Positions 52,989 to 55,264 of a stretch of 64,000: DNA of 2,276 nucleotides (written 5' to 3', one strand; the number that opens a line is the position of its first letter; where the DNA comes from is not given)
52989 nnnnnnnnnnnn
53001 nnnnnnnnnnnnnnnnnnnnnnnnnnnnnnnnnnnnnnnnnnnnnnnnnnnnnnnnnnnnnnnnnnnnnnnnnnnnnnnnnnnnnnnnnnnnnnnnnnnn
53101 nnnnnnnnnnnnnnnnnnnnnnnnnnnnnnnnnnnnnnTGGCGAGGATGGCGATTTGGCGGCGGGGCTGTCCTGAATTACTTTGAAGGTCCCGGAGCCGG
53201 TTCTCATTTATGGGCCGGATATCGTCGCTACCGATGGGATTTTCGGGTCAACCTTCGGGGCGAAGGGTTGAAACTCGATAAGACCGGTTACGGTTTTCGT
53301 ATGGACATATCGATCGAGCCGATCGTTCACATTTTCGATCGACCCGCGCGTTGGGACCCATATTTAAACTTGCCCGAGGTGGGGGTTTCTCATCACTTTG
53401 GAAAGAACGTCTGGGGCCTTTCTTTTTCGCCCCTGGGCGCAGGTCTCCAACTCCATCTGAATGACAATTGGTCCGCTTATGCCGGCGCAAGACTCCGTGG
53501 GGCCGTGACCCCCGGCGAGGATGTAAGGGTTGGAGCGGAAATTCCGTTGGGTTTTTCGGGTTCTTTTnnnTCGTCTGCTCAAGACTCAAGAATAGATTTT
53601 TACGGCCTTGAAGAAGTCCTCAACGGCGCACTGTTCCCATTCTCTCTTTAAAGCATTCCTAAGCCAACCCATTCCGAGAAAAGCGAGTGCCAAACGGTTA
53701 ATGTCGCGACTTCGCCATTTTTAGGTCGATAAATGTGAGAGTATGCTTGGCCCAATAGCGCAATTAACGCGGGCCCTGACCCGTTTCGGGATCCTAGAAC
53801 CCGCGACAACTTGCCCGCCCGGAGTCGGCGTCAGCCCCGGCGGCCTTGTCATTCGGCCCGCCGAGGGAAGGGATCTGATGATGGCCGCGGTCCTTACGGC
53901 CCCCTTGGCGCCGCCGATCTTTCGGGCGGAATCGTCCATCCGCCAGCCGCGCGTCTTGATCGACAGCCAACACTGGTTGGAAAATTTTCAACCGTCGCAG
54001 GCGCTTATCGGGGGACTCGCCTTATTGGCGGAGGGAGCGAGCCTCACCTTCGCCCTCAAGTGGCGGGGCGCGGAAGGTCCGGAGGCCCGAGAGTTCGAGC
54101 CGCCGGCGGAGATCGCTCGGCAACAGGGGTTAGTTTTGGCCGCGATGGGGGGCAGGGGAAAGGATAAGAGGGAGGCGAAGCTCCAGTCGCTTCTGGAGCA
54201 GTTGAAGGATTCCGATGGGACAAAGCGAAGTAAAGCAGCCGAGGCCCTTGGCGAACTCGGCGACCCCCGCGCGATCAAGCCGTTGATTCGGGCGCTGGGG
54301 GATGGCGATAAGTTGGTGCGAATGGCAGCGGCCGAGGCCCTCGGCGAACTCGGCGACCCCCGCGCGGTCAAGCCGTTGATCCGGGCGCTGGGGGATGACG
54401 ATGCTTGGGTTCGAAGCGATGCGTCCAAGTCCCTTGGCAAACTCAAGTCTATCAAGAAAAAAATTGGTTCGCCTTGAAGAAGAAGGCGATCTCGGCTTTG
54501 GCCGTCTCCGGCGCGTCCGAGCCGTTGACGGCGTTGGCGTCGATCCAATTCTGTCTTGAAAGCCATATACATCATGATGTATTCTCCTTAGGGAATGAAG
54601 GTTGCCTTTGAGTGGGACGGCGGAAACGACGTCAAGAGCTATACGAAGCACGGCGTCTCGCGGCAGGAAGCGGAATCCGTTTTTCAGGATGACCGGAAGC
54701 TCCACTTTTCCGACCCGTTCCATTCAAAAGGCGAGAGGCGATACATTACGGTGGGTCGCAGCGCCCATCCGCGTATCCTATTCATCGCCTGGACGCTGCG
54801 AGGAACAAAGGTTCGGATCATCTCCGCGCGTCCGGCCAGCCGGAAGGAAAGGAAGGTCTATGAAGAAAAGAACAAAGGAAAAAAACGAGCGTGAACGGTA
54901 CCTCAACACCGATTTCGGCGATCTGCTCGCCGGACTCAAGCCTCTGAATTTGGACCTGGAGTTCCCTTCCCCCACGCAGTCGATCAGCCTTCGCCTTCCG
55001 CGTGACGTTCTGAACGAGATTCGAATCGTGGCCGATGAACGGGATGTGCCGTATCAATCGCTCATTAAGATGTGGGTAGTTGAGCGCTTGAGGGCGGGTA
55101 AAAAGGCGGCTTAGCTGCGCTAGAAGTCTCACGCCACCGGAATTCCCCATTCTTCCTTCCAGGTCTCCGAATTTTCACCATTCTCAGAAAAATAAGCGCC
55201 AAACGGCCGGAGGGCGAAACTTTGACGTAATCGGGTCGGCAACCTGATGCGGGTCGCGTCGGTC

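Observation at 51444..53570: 708-aa multidomain protein combining a caspase/legumain-like peptidase, a thioredoxin CxxC domain, HEAT/coiled-coil repeats and a beta-rich C-terminus, in an AT-richer patch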

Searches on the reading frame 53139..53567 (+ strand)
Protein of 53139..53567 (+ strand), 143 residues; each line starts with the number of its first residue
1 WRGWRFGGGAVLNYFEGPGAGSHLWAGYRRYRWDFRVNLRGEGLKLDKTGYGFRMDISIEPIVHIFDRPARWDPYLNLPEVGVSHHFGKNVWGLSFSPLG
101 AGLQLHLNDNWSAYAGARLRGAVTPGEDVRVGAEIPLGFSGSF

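Call 50: search_protein_representatives(alignment_id=A4)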
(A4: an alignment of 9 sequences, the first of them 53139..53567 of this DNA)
Query: 9 sequences, 138 profile positions. Proteins with E-value up to 0.001 (for the whole library): 30; up to 1e-10: 15; up to 1e-30: 9. The best 30 are listed.
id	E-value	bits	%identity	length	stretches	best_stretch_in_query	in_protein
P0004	1.6e-42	161.0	-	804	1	1-138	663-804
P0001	4.2e-42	159.6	-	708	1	1-138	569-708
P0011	2.4e-39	150.7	-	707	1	4-138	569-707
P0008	3.9e-39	150.0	-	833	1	1-137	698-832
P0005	1.3e-38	148.3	-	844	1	2-138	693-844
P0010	8.9e-38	145.6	-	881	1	1-138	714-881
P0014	3.0e-34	134.1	-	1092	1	1-135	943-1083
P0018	2.8e-33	131.0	-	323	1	1-138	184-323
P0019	2.5e-31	124.7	-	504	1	5-138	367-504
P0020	4.1e-28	114.3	-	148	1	24-133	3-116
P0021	1.6e-19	86.5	-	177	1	2-138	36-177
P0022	6.3e-18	81.3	-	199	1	15-138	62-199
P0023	1.1e-17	80.5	-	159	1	15-138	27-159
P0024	1.1e-15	74.1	-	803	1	5-138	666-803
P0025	4.4e-11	59.1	-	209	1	15-132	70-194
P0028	5.0e-08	49.2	-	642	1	3-106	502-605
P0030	3.2e-07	46.6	-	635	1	1-106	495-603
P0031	1.6e-06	44.3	-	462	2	17-125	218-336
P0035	1.7e-05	41.0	-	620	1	1-137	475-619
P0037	4.5e-05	39.6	-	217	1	14-118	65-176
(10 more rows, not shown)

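Call 54: search_protein_families(library=pfam, proteins=[P0028, P0030, P0035, P0018, P0022, P0037, P0031, P0024], max_evalue=0.1)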
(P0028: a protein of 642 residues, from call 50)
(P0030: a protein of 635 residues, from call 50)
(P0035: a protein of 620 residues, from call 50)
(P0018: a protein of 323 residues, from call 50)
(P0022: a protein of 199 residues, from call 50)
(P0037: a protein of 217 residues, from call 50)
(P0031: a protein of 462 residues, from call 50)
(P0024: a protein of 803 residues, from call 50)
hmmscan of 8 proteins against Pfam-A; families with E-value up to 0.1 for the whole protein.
P0028 (642 aa): 0 families

P0030 (635 aa): 1 family
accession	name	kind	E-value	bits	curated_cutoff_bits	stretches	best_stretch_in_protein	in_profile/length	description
PF03568.22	Peptidase_C50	-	0.016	14.8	27.8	1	281-420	45-169/395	Peptidase family C50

P0035 (620 aa): 0 families

P0018 (323 aa): 0 families

P0022 (199 aa): 1 family
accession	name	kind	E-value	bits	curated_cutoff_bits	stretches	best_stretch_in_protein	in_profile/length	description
PF13505.12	OMP_b-brl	-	5.6e-08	33.6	28.7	1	6-199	2-175/175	Outer membrane protein beta-barrel domain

P0037 (217 aa): 2 families
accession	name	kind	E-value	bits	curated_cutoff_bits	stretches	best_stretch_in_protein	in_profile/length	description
PF13505.12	OMP_b-brl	-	6.5e-11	43.1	28.7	1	17-217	2-175/175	Outer membrane protein beta-barrel domain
PF13557.12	Phenol_MetA_deg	-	0.044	14.3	22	1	114-176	160-225/242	Putative MetA-pathway of phenol degradation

P0031 (462 aa): 3 families
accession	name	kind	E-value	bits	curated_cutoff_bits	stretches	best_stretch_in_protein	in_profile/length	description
PF13505.12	OMP_b-brl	-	8.7e-24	85.1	28.7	2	10-179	2-173/175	Outer membrane protein beta-barrel domain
PF02412.23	TSP_3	-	1.6e-06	28.1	25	1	368-386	15-33/36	Thrombospondin type 3 repeat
PF09411.16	PagL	-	0.00011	22.8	23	0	78-158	29-111/136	Lipid A 3-O-deacylase (PagL)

P0024 (803 aa): 13 families
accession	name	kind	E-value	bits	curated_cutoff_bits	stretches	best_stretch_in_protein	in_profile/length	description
PF13646.12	HEAT_2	-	5.7e-17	62.2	27.7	2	369-452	2-82/88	HEAT repeats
PF00085.26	Thioredoxin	-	1.2e-11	45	23.5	1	242-314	18-89/103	Thioredoxin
PF13513.12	HEAT_EZ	-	3.9e-07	30.9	27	1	394-426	23-55/55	HEAT-like repeat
PF02985.28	HEAT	-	4.2e-07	30.1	23.5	1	401-428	2-29/31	HEAT repeat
PF03130.22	HEAT_PBS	-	2.8e-06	27.8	20.9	0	383-410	2-27/27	PBS lyase HEAT-like repeat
PF00514.29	Arm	-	5.6e-05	23.5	20.6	0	400-425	13-38/41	Armadillo/beta-catenin-like repeat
PF00656.27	Peptidase_C14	-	0.00021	21.5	21.4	1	50-133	38-130/233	Caspase domain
PF01650.23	Peptidase_C13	-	0.00022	21.3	22.8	1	75-147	106-179/258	Peptidase C13 family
PF13905.12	Thioredoxin_8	-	0.00027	21.7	27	1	242-278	1-38/94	Thioredoxin-like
PF13098.12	Thioredoxin_2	-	0.00038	21.2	27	1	242-309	5-86/104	Thioredoxin-like domain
PF13899.12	Thioredoxin_7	-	0.0069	16.9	27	1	246-305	21-82/83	Thioredoxin-like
PF13728.12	TraF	-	0.021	15.1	23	1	235-313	123-209/224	F plasmid transfer operon protein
PF08534.16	Redoxin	-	0.055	13.7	26.6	0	234-272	21-59/148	Redoxin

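Call 60: find_encoding_contigs(protein=P0018, flank=3000, max_places=2)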
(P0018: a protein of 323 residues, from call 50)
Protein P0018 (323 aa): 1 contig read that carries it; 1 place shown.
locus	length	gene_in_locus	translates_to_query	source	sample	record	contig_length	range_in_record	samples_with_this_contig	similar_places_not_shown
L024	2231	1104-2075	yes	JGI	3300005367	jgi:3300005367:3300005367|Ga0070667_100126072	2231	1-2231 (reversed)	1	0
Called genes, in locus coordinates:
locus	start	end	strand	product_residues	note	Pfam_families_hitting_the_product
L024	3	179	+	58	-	?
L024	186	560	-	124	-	-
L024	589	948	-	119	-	PF07237:DUF1428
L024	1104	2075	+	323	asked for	-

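Call 61: find_encoding_contigs(protein=P0022, flank=6000, max_places=2)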
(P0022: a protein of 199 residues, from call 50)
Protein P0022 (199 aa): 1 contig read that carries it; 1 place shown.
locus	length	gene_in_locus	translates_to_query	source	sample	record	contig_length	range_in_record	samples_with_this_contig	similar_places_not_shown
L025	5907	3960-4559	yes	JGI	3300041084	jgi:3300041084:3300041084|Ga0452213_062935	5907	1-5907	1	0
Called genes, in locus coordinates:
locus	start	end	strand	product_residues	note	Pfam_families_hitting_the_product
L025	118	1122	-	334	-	PF01171:ATP_bind_3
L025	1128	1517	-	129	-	PF04892:VanZ-LLP1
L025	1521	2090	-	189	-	PF02577:BFN_dom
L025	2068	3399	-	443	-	PF00919:UPF0004, PF04055:Radical_SAM, PF01938:TRAM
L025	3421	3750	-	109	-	-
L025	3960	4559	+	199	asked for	PF13505:OMP_b-brl (weak)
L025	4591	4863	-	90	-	-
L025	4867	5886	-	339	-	PF13291:ACT_4 (faint), PF24931:ACT_ACR9_3rd (faint), PF26956:ACT_ACR_D1 (faint), PF01842:ACT (faint)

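Call 86: search_protein_families(library=padloc, proteins=[P0028], max_evalue=0.01)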
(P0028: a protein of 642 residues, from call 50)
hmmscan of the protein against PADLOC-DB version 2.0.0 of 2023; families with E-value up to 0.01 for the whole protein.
P0028 (642 aa): 0 families

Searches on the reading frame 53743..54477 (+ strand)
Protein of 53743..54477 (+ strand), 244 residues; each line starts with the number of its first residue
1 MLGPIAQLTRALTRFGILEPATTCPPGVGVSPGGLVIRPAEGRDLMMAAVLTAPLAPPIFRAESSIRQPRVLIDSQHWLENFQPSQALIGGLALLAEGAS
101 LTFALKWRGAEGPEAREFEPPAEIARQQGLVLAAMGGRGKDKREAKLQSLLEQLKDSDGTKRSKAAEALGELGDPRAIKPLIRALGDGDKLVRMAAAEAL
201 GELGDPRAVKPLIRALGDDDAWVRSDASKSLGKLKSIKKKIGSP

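Call 3: search_protein_families(library=pfam, proteins=[window:53743-54477:+], max_evalue=1)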
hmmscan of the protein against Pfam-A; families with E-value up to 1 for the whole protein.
window:53743-54477:+ (244 aa): 12 families
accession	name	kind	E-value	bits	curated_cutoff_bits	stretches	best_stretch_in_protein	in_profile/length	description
PF13646.12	HEAT_2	-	2.8e-23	82.4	27.7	1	148-231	2-87/88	HEAT repeats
PF03130.22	HEAT_PBS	-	5.9e-17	60.7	20.9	2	192-218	1-27/27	PBS lyase HEAT-like repeat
PF02985.28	HEAT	-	3.9e-13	48.8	23.5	3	178-204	2-28/31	HEAT repeat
PF13513.12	HEAT_EZ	-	9.1e-07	29.7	27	1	175-203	27-55/55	HEAT-like repeat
PF24714.1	TOR1L1_N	-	0.0006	19.7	43.3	0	134-172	200-238/281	TORTIFOLIA1 N-terminal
PF00514.29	Arm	-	0.0013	19.2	20.6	1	172-203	8-39/41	Armadillo/beta-catenin-like repeat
PF12717.13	Cnd1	-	0.0059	17.1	26.4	0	209-239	23-51/162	non-SMC mitotic condensation complex subunit 1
PF22564.2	HAAS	-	0.0063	17.3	27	0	152-178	31-52/55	HAAS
PF25767.1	ARM_TBCD_2nd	-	0.019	14.8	29.7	0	209-236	79-106/245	Tubulin-specific chaperone D-like, ARM repeats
PF12755.13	Vac14_Fab1_bd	-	0.031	15.3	22.1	0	177-200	28-51/97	Vacuolar 14 Fab1-binding region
PF20759.2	DUF6835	-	0.072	14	27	0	223-242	11-30/64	Domain of unknown function (DUF6835)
PF11838.14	ERAP1_C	-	0.32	10.8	38.2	1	143-191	181-230/318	ERAP1-like C-terminal domain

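Call 4: search_protein_families(library=ncbifam, proteins=[window:53743-54477:+], max_evalue=1)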
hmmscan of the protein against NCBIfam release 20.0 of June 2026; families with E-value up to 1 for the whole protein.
window:53743-54477:+ (244 aa): 11 families
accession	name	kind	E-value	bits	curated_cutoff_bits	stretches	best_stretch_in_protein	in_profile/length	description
NF058502.1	phyc_lyase_CpcE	equivalog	5.5e-17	62.1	330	2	160-209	57-106/260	C-phycocyanin alpha-cysteine-84 phycocyanobilin lyase subunit CpcE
NF045915.1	PhycobilmeDegNblB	equivalog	1.6e-12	47.4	300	1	168-236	122-190/214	phycobilisome degradation protein NblB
NF058515.1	phyc_lyase_CpcF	equivalog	1.5e-07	31.2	220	2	145-203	60-119/200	C-phycocyanin alpha-cysteine-84 phycocyanobilin lyase subunit CpcF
NF010374.0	PRK13800.1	equivalog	2.9e-06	25.8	1196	1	144-228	621-706/898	fumarate reductase/succinate dehydrogenase flavoprotein subunit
NF058505.1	phyc_lyase_CpeY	equivalog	0.00029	19.6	600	1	147-239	20-115/419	C-phycoerythrin alpha-cysteine-82 phycoerythrobilin lyase CpeY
NF045662.1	DVU0298_fam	equivalog_domain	0.00059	19.5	75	1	174-203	23-52/213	DVU0298 family protein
TIGR02270.1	TIGR02270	subfamily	0.0014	17.8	206.8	1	144-200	239-291/410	TIGR02270 family protein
NF006501.0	PRK08937.3-1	equivalog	0.0068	16.5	310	0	182-218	135-173/191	adenylosuccinate lyase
NF007244.0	PRK09687.1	equivalog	0.054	12.8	275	1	191-231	144-184/285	putative lyase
NF050809.1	blaCHA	exception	0.085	12.3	575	0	165-207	141-184/295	CHA family extended-spectrum class A beta-lactamase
NF033874.1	SidJ_rel_pseudo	hypoth_equivalog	0.3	9.9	300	0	132-173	58-100/507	SidJ-related pseudokinase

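Call 5: search_protein_families(library=padloc, proteins=[window:53743-54477:+], max_evalue=1)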
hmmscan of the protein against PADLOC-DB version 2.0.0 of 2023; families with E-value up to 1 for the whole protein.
window:53743-54477:+ (244 aa): 4 families
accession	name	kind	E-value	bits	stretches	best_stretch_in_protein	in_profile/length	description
PDLC02919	HEAT-ARM_XIII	-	1.1e-09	34.3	1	142-236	1479-1574/1972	-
PDLC02973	WGR_XIII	-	1.6e-05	21.6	1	142-234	96-187/973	-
PDLC01150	HEAT_CxxC_PDDEXK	-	0.025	11.9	1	164-233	11-84/288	HEAT_CxxC_PD-DEXK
PDLC03760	RT_UG22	-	0.043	10.9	1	135-219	387-466/476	DRT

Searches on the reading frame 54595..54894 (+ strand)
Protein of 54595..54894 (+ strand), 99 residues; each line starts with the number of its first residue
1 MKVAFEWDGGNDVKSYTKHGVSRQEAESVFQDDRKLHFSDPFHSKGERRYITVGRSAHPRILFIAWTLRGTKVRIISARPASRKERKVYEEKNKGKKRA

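Call 3: search_protein_families(library=pfam, proteins=[window:54595-54894:+], max_evalue=1)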
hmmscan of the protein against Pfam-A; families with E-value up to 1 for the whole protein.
window:54595-54894:+ (99 aa): 1 family
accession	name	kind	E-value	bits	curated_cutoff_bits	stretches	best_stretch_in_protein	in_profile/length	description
PF04365.19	BrnT_toxin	-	1.4e-22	80.3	34.5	1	7-85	1-77/77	Ribonuclease toxin, BrnT, of type II toxin-antitoxin system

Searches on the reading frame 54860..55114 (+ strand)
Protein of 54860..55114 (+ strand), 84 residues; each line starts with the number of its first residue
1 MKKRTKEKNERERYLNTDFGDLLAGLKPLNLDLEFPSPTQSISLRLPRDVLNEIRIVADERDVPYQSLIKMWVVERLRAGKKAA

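Call 87: search_protein_families(library=pfam, proteins=[window:54860-55114:+], max_evalue=0.01)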
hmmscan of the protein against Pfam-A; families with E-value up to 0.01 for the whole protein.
window:54860-55114:+ (84 aa): 1 family
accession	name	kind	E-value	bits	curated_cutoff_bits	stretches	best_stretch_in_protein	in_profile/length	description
PF12441.14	CopG_antitoxin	-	6.7e-14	52.8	28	1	6-75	7-78/79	CopG antitoxin of type II toxin-antitoxin system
